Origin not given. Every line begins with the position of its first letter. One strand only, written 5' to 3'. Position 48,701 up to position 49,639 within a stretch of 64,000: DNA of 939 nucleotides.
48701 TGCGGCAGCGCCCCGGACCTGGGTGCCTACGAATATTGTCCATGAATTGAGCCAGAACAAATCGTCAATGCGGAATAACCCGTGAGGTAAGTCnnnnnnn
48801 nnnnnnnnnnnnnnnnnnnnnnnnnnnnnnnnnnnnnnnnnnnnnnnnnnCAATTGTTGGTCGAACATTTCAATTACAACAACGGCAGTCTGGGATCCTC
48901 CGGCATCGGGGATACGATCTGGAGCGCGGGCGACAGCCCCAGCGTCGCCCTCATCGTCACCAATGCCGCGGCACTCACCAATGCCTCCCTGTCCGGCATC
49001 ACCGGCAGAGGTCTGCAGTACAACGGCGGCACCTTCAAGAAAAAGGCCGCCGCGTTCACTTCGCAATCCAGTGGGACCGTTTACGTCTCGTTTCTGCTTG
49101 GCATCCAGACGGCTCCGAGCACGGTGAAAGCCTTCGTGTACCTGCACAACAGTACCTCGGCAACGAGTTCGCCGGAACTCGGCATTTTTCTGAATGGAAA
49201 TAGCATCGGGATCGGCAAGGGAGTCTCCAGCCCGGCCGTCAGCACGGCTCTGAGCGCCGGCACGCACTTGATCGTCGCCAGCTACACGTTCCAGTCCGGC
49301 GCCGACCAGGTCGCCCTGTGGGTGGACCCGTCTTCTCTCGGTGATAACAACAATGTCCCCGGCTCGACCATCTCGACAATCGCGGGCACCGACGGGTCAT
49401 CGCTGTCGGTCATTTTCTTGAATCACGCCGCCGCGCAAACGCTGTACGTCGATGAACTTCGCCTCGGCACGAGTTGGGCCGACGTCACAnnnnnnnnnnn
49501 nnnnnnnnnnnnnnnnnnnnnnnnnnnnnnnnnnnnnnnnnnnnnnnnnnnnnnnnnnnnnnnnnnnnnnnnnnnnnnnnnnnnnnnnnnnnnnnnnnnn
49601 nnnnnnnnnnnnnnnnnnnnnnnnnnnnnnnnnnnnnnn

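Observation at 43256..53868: Tandem array of five secreted beta-helix polysaccharide lyases built from shuffled modules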

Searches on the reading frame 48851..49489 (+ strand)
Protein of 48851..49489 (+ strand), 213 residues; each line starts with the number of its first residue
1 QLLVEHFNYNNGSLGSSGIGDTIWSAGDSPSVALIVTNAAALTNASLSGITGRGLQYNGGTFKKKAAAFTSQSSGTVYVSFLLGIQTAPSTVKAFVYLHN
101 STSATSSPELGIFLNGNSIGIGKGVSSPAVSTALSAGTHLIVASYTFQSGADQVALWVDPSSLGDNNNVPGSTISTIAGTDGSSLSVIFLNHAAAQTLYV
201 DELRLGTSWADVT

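Call 21: search_protein_families(library=pfam, proteins=[window:48851-49489:+], max_evalue=10)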
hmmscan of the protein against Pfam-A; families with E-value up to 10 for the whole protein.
window:48851-49489:+ (213 aa): 1 family
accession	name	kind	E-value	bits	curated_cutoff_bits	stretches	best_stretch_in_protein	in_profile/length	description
PF16355.11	DUF4982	-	0.14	12.6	23.9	0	149-167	10-28/61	Domain of unknown function (DUF4982)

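Call 27: predict_structure(alignment_id=A2)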
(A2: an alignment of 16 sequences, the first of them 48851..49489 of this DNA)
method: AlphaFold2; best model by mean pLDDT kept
length: 213 residues; sequences in the alignment: 16
mean_pLDDT: 87.7   pTM: 0.88
mean pLDDT of the five models: 87.7, 86.2, 72.8, 67.7, 65.6
residues with pLDDT >= 90: 124; 70-90: 64; 50-70: 23; < 50: 2
segments of 3 or more residues with pLDDT < 50: none
pLDDT, mean of each block of 10 residues (from residue 1): 89 80 69 77 66 74 87 98 91 94 88 96 96 94 96 96 78 97 95 87 94 90
secondary structure, 60 per line:
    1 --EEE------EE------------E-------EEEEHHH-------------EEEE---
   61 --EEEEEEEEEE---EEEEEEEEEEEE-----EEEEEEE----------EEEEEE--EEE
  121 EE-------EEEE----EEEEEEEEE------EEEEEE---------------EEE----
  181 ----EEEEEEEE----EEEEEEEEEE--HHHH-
elements in order: E3-5 E34-37 E54-57 E63-72 E76-87 E93-99 E110-115 E118-122 E130-133 E138-146 E153-158 E174-176 E185-192 E197-206 H209-212

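Call 29: search_protein_representatives(alignment_id=A2)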
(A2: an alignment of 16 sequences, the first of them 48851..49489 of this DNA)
Query: 16 sequences, 272 profile positions. Proteins with E-value up to 0.001 (for the whole library): 9785; up to 1e-10: 5399; up to 1e-30: 769. The best 150 are listed.
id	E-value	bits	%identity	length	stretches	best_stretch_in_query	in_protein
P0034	9.5e-104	362.8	-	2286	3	5-261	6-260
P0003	8.9e-93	326.9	-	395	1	4-266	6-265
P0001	7.4e-91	320.6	-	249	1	1-253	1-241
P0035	1.5e-88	313.0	-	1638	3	23-264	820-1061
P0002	1.1e-84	300.3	-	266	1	1-252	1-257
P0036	3.3e-83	295.5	-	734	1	5-266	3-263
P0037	9.0e-83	294.1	-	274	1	1-272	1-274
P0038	1.6e-80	286.6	-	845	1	17-261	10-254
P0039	2.0e-77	276.5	-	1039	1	1-251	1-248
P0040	1.0e-76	274.2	-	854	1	19-264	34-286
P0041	2.8e-75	269.5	-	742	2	8-264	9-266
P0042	6.6e-75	268.2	-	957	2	22-247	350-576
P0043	6.9e-73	261.6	-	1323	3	14-251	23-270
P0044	7.9e-73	261.4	-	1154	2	4-256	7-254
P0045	1.6e-72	260.5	-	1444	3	23-251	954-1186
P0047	9.9e-72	257.8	-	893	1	8-250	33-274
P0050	1.7e-70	253.8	-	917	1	5-266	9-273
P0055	1.7e-67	243.9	-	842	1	1-256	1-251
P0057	9.6e-67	241.5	-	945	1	18-250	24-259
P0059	1.3e-65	237.7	-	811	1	10-253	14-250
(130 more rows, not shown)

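Call 31: search_protein_families(library=pfam, proteins=[P0036, P0038, P0039, P0040, P0041, P0047, P0050, P0055, P0057, P0059], max_evalue=0.001)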
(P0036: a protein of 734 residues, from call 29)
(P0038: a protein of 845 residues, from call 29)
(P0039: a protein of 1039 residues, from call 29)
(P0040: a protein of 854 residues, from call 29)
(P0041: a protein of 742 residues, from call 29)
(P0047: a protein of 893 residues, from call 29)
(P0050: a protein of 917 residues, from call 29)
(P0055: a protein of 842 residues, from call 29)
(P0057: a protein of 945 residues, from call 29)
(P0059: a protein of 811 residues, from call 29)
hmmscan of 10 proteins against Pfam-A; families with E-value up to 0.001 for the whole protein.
P0036 (734 aa): 9 families
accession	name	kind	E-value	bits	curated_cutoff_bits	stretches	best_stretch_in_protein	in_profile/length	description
PF13927.12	Ig_3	-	2.2e-38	131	30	3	508-576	2-78/78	Immunoglobulin domain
PF07679.22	I-set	-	1.1e-35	122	23.7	3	508-590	1-90/90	Immunoglobulin I-set domain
PF13895.12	Ig_2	-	4e-12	46.6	27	1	335-415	4-79/79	Immunoglobulin domain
PF07686.23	V-set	-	3.4e-11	43.8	26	0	464-495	70-101/109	Immunoglobulin V-set domain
PF00047.31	ig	-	1.9e-10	41.3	21.8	0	428-496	2-80/81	Immunoglobulin domain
PF03422.21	CBM_6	-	5.2e-09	36.9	28.9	1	604-724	1-124/125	Carbohydrate binding module (family 6)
PF18099.7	CBM_35_2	-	1.3e-05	25.7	23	1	612-693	3-82/112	Carbohydrate binding module (family 35)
PF16990.11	CBM_35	-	4.4e-05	24.2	28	1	604-722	4-117/121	Carbohydrate binding module (family 35)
PF16706.11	Izumo-Ig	-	7e-05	23.1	26.7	0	366-415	35-85/88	Izumo-like Immunoglobulin domain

P0038 (845 aa): 4 families
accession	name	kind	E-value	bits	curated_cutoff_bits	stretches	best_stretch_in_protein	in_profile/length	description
PF01095.25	Pectinesterase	-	2e-36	125.7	27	1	543-819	1-276/298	Pectinesterase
PF13927.12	Ig_3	-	1.3e-11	45.2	30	1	325-394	2-78/78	Immunoglobulin domain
PF13205.12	Big_5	-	2.2e-07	32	23.6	1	415-532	9-105/105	Bacterial Ig-like domain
PF07679.22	I-set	-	3.3e-07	30.7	23.7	1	326-402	2-85/90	Immunoglobulin I-set domain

P0039 (1039 aa): 5 families
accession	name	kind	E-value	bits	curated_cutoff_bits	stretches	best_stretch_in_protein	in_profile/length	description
PF00544.25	Pectate_lyase_4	-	2.5e-23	83.3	24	1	785-954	34-211/211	Pectate lyase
PF13927.12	Ig_3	-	4.3e-21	75.6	30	2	636-704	2-78/78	Immunoglobulin domain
PF07679.22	I-set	-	5e-17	62.2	23.7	1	636-718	1-90/90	Immunoglobulin I-set domain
PF13895.12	Ig_2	-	6.7e-09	36.3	27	0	637-718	3-79/79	Immunoglobulin domain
PF06832.18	BiPBP_C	-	3e-05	24.3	26.8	0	544-624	5-87/90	Penicillin-Binding Protein C-terminus Family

P0040 (854 aa): 5 families
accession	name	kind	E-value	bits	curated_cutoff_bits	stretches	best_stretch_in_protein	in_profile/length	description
PF22842.2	Pel9A-like_beta_helix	-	1.5e-22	80.5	25.2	2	600-748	177-333/370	Pel9A-like, right handed beta helix region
PF13927.12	Ig_3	-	6.7e-08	33.4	30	1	360-426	3-78/78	Immunoglobulin domain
PF13229.12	Beta_helix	-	5.2e-07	29.9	25.9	1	533-706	2-148/158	Right handed beta helix region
PF07602.17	DUF1565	-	1.4e-05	25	20.3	1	454-490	2-38/257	Protein of unknown function (DUF1565)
PF07679.22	I-set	-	6.6e-05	23.3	23.7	1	361-435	3-86/90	Immunoglobulin I-set domain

P0041 (742 aa): 3 families
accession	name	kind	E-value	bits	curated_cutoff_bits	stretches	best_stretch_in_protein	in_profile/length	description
PF00544.25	Pectate_lyase_4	-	3.1e-28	99.3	24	1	486-650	34-211/211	Pectate lyase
PF07679.22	I-set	-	4e-12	46.5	23.7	1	341-420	1-88/90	Immunoglobulin I-set domain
PF13927.12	Ig_3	-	1.9e-10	41.5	30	1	341-409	2-78/78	Immunoglobulin domain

P0047 (893 aa): 2 families
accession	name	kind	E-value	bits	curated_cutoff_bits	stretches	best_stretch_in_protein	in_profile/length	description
PF00544.25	Pectate_lyase_4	-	1.8e-28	100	24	1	632-808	31-211/211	Pectate lyase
PF13229.12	Beta_helix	-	1.9e-05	24.8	25.9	1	661-726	27-113/158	Right handed beta helix region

P0050 (917 aa): 7 families
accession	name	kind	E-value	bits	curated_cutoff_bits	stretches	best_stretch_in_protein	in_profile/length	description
PF13927.12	Ig_3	-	1.9e-21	76.8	30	2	433-501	2-78/78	Immunoglobulin domain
PF22842.2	Pel9A-like_beta_helix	-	1.4e-18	67.4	25.2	1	521-809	8-331/370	Pel9A-like, right handed beta helix region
PF07679.22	I-set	-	1.4e-17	64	23.7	2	433-515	1-90/90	Immunoglobulin I-set domain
PF13229.12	Beta_helix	-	1.1e-08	35.3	25.9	1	608-738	2-110/158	Right handed beta helix region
PF07602.17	DUF1565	-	3.6e-07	30.2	20.3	1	529-564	2-37/257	Protein of unknown function (DUF1565)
PF13895.12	Ig_2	-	2.6e-05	24.8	27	0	432-515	1-79/79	Immunoglobulin domain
PF00047.31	ig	-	6.4e-05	23.6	21.8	0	441-509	2-80/81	Immunoglobulin domain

P0055 (842 aa): 5 families
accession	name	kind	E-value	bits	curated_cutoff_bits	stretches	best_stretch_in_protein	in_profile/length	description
PF00544.25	Pectate_lyase_4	-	6.1e-33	114.7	24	1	568-749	27-211/211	Pectate lyase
PF13927.12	Ig_3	-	7.4e-21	74.9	30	2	331-400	1-78/78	Immunoglobulin domain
PF07679.22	I-set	-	8.1e-18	64.7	23.7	2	332-408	1-85/90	Immunoglobulin I-set domain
PF00047.31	ig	-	4.6e-07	30.5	21.8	0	341-407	3-79/81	Immunoglobulin domain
PF13895.12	Ig_2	-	4e-05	24.2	27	0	355-404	23-69/79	Immunoglobulin domain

P0057 (945 aa): 7 families
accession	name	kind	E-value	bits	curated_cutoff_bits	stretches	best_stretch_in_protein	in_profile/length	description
PF00544.25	Pectate_lyase_4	-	8.1e-23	81.6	24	1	691-859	36-211/211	Pectate lyase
PF13927.12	Ig_3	-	5.5e-19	68.9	30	2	541-608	3-78/78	Immunoglobulin domain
PF07679.22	I-set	-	6.6e-18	65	23.7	2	541-622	2-90/90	Immunoglobulin I-set domain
PF13895.12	Ig_2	-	5e-08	33.5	27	0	544-622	6-79/79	Immunoglobulin domain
PF00047.31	ig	-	1.5e-05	25.6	21.8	0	549-616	3-80/81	Immunoglobulin domain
PF07686.23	V-set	-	2.8e-05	24.7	26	0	583-622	69-108/109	Immunoglobulin V-set domain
PF06832.18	BiPBP_C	-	0.00091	19.5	26.8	0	450-528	7-87/90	Penicillin-Binding Protein C-terminus Family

P0059 (811 aa): 5 families
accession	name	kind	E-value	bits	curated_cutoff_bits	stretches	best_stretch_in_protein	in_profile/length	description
PF00544.25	Pectate_lyase_4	-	7.7e-25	88.2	24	1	567-730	32-211/211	Pectate lyase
PF13927.12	Ig_3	-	3.3e-19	69.6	30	2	331-399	1-78/78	Immunoglobulin domain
PF07679.22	I-set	-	1e-13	51.6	23.7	2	334-412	3-89/90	Immunoglobulin I-set domain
PF13895.12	Ig_2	-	1.6e-13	51.1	27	1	332-413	2-79/79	Immunoglobulin domain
PF13229.12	Beta_helix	-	1.1e-07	32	25.9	1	585-659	23-96/158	Right handed beta helix region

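Call 32: fold_search(model_id=the predicted structure, library=pdb)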
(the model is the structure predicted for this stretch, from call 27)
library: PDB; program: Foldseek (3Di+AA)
matches with E <= 10: 1476; with E <= 0.001: 147
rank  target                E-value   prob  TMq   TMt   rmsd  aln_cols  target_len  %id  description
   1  5lk5_A                3.2e-06  1.00  0.59  0.51   6.4       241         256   13  Crystal structure of the globular domain of human calreticulin mutant D71K (released 2016-08-31)
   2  5hca_A                3.9e-06  1.00  0.52  0.43  12.5       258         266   11  Globular Domain of the Entamoeba histolytica calreticulin in complex with glucose (released 2016-08-31)
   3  5hca_B                4.9e-06  1.00  0.56  0.46  10.3       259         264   12  Globular Domain of the Entamoeba histolytica calreticulin in complex with glucose (released 2016-08-31)
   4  5lk5_C                7.0e-06  1.00  0.58  0.50   6.4       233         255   13  Crystal structure of the globular domain of human calreticulin mutant D71K (released 2016-08-31)
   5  4le3_C                7.0e-06  1.00  0.45  0.41   7.7       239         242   15  Crystal structure of a GH131 beta-glucanase catalytic domain from Podospora anserina (released 2013-09-11)
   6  3o0x_A                7.4e-06  1.00  0.58  0.50   6.4       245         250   12  Structural basis of carbohydrate recognition by calreticulin (released 2010-09-29)
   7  5hca_C                7.8e-06  1.00  0.57  0.47   8.4       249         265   11  Globular Domain of the Entamoeba histolytica calreticulin in complex with glucose (released 2016-08-31)
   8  3pow                  8.2e-06  1.00  0.59  0.51   6.6       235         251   13  Crystal structure of the globular domain of human calreticulin (released 2011-03-09)
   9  5lk5_H                9.1e-06  1.00  0.61  0.53   5.4       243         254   14  Crystal structure of the globular domain of human calreticulin mutant D71K (released 2016-08-31)
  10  3pos_B                9.1e-06  1.00  0.57  0.49   6.6       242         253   12  Crystal structure of the globular domain of human calreticulin (released 2011-03-09)
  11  5lk5_I                9.5e-06  1.00  0.55  0.48   6.7       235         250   13  Crystal structure of the globular domain of human calreticulin mutant D71K (released 2016-08-31)
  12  3o0w_A                1.1e-05  1.00  0.57  0.50   6.2       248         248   12  Structural basis of carbohydrate recognition by calreticulin (released 2010-09-29)
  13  5hcb_A                1.1e-05  1.00  0.54  0.45   6.9       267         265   13  Globular Domain of the Entamoeba histolytica calreticulin in complex with glucose (released 2016-08-31)
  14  5lk5_B                1.1e-05  1.00  0.56  0.48   6.8       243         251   13  Crystal structure of the globular domain of human calreticulin mutant D71K (released 2016-08-31)
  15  3o0v                  1.4e-05  1.00  0.61  0.53   6.1       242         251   12  Crystal structure of the calreticulin lectin domain (released 2010-09-29)
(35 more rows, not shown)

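Call 75: search_protein_families(library=pfam, alignment_id=A5, max_evalue=0.00001)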
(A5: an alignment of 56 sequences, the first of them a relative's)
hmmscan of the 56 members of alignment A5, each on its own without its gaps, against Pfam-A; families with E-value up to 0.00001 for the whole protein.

A. member 1, P0042 (957 aa): 1 family
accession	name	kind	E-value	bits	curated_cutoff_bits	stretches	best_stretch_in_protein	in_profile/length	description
PF18962.6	Por_Secre_tail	-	5.1e-11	43.1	27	1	879-953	2-73/75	Secretion system C-terminal sorting domain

B. families by the number of members that match (of 56 scanned): 25 families
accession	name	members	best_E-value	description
PF18962.6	Por_Secre_tail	14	5.2e-17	Secretion system C-terminal sorting domain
PF13927.12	Ig_3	12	7e-24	Immunoglobulin domain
PF07679.22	I-set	9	1.9e-22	Immunoglobulin I-set domain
PF00544.25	Pectate_lyase_4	7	8.5e-35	Pectate lyase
PF13895.12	Ig_2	5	6e-13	Immunoglobulin domain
PF12951.13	PATR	3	8.4e-15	Passenger-associated-transport-repeat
PF13205.12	Big_5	3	3.7e-12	Bacterial Ig-like domain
PF22842.2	Pel9A-like_beta_helix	2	7.6e-24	Pel9A-like, right handed beta helix region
PF13229.12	Beta_helix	2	1.1e-13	Right handed beta helix region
PF13860.13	FlgD_ig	2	7.1e-10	FlgD Ig-like domain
PF00041.27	fn3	1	1.1e-46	Fibronectin type III domain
PF13585.12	CHU_C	1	1.3e-21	CHU_C Type IX secretion signal domain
PF03160.20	Calx-beta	1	8.3e-21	Calx-beta domain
PF25788.1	Ig_Rha78A_N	1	5e-18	Rha78A-like, N-terminal immunoglobulin domain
PF16656.11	Pur_ac_phosph_N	1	1.3e-14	Purple acid Phosphatase, N-terminal domain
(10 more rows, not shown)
